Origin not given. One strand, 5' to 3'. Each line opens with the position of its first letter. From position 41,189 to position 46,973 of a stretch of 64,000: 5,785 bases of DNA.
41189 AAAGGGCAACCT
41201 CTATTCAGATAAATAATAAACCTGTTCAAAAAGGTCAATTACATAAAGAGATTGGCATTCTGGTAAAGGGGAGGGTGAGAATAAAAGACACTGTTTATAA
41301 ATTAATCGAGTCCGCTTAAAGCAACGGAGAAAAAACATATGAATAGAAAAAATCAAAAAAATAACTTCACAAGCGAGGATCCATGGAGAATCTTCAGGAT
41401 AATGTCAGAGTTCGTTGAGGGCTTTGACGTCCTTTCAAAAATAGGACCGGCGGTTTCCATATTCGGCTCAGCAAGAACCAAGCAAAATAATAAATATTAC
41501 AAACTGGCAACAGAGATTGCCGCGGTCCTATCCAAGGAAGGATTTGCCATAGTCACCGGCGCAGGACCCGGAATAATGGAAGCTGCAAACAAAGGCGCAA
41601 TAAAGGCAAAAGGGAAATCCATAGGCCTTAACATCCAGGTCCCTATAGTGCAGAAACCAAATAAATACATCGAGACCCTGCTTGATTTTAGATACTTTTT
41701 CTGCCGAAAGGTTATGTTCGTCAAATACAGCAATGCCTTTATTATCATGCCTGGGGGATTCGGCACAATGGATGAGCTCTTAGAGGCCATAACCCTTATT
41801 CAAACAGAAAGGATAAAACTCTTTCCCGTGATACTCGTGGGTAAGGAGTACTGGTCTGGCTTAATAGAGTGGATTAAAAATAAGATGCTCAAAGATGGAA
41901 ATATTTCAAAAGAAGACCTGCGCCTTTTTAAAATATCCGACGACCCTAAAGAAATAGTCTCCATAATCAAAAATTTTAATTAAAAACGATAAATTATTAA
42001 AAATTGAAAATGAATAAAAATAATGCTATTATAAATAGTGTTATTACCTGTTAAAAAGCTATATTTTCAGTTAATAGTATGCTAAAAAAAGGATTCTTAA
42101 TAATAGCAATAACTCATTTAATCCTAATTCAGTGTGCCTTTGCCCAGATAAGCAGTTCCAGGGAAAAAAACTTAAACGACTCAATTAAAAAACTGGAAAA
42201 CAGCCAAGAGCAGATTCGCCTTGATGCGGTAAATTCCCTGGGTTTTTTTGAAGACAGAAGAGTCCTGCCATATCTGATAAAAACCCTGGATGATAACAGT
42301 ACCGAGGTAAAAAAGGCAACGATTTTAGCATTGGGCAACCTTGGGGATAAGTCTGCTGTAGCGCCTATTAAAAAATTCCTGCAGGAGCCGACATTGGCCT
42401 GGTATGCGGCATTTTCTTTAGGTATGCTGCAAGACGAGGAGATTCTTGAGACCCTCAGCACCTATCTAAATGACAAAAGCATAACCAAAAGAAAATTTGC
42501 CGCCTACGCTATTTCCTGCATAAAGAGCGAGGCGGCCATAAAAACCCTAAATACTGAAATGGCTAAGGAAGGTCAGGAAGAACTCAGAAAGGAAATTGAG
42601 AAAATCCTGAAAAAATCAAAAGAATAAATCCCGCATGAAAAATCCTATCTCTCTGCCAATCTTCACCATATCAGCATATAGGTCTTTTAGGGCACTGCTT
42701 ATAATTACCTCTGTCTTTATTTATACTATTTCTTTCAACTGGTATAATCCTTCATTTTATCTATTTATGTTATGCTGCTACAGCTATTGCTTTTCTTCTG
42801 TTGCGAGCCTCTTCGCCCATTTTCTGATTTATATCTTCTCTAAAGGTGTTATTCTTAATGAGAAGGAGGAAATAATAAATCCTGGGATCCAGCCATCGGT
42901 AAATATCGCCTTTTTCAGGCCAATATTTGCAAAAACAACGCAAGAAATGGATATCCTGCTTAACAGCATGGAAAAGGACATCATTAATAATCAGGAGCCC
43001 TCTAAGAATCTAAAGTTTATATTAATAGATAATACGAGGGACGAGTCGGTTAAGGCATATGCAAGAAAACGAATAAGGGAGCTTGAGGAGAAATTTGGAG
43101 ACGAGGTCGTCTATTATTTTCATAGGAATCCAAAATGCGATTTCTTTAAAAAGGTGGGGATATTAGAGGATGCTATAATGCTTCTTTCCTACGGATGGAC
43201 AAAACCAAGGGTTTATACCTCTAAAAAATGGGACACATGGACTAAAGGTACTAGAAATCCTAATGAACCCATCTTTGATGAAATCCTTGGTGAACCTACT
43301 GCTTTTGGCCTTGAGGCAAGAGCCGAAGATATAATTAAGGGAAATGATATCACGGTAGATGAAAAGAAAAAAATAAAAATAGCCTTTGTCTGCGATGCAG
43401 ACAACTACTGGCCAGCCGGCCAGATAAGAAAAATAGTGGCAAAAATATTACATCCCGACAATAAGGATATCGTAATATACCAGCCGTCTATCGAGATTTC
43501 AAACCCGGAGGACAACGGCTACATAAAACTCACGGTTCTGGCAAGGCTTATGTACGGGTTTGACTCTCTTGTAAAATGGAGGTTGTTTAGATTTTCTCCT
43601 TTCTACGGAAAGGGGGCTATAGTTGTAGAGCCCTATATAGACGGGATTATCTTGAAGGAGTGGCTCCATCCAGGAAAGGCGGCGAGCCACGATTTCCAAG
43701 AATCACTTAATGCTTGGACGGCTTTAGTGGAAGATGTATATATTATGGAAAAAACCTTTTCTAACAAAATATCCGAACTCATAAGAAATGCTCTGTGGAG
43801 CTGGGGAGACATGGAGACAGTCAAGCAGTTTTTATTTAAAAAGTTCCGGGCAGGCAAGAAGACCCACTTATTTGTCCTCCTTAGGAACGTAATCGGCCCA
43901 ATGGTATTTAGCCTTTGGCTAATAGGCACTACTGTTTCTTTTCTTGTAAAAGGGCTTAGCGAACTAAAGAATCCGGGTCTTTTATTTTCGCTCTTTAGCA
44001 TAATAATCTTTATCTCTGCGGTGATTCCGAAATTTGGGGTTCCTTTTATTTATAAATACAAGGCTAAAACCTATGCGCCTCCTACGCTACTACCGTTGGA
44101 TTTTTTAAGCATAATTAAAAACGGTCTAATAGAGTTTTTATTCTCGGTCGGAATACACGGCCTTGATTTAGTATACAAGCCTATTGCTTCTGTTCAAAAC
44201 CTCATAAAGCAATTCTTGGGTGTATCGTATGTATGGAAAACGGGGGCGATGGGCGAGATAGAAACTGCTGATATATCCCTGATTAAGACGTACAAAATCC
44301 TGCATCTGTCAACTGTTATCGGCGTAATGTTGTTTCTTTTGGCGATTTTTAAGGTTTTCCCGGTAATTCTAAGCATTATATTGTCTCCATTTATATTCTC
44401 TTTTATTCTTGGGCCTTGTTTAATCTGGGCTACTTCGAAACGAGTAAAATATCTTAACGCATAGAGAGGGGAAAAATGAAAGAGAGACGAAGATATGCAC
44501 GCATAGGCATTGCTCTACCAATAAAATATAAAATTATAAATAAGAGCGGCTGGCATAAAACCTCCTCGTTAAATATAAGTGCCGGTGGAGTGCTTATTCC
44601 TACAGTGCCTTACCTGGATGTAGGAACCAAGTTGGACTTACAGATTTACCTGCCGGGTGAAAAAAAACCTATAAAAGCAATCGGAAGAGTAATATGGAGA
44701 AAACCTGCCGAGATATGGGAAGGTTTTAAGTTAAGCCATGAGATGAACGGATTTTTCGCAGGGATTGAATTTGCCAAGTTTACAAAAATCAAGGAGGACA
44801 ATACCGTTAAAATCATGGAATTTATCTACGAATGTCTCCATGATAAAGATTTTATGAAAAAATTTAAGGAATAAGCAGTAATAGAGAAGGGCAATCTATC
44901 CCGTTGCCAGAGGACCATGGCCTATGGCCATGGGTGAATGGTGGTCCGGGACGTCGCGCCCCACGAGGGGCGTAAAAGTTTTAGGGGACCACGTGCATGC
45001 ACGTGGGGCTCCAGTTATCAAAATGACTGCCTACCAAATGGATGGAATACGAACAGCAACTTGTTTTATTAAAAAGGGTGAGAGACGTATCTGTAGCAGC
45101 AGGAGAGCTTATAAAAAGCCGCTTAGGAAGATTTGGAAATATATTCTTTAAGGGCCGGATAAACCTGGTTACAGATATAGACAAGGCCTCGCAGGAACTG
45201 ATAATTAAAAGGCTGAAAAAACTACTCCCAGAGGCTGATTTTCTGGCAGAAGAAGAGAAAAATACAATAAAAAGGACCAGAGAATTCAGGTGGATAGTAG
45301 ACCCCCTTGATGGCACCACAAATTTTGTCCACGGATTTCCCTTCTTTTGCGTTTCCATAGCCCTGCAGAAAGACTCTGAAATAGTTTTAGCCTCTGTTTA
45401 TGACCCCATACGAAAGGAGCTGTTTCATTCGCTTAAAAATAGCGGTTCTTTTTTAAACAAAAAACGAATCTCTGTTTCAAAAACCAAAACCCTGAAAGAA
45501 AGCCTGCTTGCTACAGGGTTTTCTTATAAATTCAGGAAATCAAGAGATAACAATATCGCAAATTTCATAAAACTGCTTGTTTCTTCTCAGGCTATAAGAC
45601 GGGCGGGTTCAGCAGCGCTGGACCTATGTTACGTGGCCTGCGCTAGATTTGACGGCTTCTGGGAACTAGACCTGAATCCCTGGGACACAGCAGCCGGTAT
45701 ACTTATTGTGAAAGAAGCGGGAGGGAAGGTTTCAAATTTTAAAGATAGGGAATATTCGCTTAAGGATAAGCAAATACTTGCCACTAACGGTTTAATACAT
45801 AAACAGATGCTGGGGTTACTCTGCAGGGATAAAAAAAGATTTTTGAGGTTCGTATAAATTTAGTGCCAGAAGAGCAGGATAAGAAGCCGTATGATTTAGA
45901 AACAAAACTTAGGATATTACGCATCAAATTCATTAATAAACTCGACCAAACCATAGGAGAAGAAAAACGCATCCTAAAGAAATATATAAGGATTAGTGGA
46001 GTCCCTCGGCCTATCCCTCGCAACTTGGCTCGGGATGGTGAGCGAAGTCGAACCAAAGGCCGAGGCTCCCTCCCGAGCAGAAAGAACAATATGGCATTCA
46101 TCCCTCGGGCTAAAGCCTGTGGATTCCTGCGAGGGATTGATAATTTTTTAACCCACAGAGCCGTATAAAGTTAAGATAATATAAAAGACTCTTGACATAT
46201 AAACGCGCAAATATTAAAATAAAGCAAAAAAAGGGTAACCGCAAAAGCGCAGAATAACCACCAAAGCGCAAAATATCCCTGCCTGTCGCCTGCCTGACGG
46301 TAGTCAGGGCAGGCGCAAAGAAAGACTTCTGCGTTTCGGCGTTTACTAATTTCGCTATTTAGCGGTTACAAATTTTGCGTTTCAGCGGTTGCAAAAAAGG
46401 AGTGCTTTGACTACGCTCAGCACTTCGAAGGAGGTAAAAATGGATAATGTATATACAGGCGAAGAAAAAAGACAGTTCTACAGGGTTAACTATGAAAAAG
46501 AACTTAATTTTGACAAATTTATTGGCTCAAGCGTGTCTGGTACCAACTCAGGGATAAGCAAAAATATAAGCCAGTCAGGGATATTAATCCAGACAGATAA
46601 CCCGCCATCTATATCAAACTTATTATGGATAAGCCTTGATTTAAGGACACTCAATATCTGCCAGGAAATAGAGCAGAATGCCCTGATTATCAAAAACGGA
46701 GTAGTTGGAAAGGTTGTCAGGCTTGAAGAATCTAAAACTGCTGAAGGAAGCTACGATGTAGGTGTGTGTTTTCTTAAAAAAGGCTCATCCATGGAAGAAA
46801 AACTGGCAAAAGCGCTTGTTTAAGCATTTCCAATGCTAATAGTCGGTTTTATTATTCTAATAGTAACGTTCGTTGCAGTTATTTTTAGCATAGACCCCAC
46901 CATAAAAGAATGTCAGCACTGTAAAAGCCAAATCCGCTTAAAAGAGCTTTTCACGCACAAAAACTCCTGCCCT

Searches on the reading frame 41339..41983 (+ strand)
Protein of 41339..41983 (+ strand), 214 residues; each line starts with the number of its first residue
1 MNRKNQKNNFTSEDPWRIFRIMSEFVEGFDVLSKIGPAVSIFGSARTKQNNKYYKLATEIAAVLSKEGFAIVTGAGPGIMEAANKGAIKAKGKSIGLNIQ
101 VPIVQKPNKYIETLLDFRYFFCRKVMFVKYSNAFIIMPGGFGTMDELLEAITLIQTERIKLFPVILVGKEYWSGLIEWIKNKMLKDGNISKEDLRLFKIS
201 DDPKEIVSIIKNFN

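Call 88: search_protein_families(library=pfam, max_evalue=0.00001, proteins=[window:41339-41983:+])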
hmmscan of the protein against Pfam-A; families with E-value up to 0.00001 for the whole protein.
window:41339-41983:+ (214 aa): 2 families
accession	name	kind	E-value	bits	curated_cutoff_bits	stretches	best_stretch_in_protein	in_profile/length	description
PF03641.19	Lysine_decarbox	-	2.1e-36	125.4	27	1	80-208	1-129/131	Possible lysine decarboxylase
PF18306.6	LDcluster4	-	3e-16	59.8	26.3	1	38-152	3-115/151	SLOG cluster4 family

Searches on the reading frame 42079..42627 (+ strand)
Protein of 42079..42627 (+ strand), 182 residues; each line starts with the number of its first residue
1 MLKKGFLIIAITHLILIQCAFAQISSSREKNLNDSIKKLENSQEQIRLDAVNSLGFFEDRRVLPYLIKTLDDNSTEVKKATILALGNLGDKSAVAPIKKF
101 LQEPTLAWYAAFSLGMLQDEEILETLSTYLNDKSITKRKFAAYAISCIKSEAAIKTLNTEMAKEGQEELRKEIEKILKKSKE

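Call 88: search_protein_families(library=pfam, max_evalue=0.00001, proteins=[window:42079-42627:+])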
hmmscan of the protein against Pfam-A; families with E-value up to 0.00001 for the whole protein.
window:42079-42627:+ (182 aa): 4 families
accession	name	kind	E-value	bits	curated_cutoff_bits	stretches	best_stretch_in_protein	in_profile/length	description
PF13646.12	HEAT_2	-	1e-18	67.8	27.7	2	37-104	6-74/88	HEAT repeats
PF03130.22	HEAT_PBS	-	4.7e-14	51.7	20.9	0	79-102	3-26/27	PBS lyase HEAT-like repeat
PF02985.28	HEAT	-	5.4e-09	35.9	23.5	0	62-90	1-29/31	HEAT repeat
PF13513.12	HEAT_EZ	-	1.1e-07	32.7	27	0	61-88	28-55/55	HEAT-like repeat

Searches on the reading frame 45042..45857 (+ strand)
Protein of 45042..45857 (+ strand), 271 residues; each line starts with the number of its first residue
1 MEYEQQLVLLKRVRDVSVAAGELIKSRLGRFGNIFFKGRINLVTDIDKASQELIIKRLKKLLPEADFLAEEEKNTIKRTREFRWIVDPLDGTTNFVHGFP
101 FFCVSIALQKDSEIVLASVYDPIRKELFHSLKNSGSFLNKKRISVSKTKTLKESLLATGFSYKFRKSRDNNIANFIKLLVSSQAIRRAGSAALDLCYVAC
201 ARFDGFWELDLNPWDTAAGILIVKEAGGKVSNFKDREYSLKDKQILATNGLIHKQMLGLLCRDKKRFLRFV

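Call 16: search_protein_families(library=pfam, proteins=[window:45042-45857:+])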
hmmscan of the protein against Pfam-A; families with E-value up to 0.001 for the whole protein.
window:45042-45857:+ (271 aa): 1 family
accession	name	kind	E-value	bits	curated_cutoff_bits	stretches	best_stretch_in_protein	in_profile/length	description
PF00459.30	Inositol_P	-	1.2e-67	228.7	27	1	16-261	12-263/271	Inositol monophosphatase family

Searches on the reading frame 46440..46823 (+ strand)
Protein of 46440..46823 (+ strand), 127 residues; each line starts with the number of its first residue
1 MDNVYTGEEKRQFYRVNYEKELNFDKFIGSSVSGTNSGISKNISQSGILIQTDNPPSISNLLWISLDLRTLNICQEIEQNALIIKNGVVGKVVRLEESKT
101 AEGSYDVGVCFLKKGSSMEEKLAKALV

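Call 16: search_protein_families(library=pfam, proteins=[window:46440-46823:+])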
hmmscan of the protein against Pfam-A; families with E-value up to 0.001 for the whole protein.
window:46440-46823:+ (127 aa): 1 family
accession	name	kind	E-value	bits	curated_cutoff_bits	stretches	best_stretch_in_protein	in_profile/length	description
PF07238.19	PilZ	-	2.7e-05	24.9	22.5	1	9-123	1-97/102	PilZ domain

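Call 19: find_encoding_contigs(protein=window:46440-46823:+, flank=10000, max_places=6)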
Protein window:46440-46823:+ (127 aa): 1 contig read that carries it; 1 place shown.
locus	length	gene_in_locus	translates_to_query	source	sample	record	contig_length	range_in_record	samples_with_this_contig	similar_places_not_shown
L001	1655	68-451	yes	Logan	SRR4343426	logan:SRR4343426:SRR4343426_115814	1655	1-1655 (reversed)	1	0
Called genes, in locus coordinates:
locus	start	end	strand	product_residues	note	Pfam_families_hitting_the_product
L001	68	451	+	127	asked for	-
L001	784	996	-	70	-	-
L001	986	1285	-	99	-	-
